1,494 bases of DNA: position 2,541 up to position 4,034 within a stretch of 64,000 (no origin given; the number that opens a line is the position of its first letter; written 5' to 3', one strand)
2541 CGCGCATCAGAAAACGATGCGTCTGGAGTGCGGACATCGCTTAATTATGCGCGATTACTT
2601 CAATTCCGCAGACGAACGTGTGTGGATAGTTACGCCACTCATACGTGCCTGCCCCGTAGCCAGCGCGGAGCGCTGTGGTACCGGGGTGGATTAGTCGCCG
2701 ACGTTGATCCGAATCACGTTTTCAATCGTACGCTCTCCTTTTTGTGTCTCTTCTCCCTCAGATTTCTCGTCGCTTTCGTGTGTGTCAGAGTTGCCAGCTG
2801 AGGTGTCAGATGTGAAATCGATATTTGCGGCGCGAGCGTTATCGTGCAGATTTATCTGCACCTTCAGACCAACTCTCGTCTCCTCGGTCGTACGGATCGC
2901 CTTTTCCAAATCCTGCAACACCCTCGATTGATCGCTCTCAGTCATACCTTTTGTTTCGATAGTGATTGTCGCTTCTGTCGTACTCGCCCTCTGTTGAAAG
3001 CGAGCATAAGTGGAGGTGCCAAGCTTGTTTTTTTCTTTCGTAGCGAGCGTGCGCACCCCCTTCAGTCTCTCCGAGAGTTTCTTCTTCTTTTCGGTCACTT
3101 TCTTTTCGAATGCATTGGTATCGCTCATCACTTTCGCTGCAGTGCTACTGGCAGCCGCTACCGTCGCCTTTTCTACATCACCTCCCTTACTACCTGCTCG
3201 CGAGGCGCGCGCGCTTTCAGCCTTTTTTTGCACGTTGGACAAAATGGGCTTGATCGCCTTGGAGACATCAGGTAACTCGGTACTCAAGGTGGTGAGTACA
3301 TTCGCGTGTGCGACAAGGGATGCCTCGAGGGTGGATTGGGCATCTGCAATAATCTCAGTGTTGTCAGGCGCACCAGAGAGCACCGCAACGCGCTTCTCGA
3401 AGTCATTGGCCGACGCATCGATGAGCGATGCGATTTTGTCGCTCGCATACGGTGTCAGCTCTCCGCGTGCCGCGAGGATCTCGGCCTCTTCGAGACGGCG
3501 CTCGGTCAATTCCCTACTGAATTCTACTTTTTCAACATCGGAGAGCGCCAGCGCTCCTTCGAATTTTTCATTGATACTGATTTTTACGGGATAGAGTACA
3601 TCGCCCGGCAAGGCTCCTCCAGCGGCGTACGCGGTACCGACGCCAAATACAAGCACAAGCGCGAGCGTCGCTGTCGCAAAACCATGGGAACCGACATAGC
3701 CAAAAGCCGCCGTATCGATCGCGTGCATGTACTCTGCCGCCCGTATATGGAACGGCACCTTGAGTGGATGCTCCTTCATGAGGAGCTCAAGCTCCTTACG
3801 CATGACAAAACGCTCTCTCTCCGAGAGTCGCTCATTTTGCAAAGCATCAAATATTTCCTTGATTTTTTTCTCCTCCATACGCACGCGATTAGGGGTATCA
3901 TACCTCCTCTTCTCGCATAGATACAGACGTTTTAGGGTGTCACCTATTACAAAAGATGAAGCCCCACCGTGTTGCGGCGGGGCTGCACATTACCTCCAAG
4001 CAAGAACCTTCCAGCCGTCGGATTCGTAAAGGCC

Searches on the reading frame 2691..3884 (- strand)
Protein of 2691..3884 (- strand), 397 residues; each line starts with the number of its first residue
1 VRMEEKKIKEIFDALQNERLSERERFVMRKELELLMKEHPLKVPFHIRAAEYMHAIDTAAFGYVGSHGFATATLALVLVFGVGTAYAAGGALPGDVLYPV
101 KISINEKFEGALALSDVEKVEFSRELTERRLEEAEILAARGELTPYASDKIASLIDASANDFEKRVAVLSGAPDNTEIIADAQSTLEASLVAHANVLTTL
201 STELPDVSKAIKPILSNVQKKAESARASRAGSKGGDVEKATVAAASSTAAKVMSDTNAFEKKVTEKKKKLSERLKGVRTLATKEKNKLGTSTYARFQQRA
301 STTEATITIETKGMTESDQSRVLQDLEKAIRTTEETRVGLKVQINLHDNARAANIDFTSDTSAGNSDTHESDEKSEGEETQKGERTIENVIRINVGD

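Call 10: search_protein_families(library=pfam, proteins=[window:2691-3884:-], max_evalue=0.001)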
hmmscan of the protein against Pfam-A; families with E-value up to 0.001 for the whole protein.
window:2691-3884:- (397 aa): 1 family
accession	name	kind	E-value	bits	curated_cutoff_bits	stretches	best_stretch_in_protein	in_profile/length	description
PF18915.5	DUF5667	-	6.2e-09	36.6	27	1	90-206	1-98/99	Domain of unknown function (DUF5667)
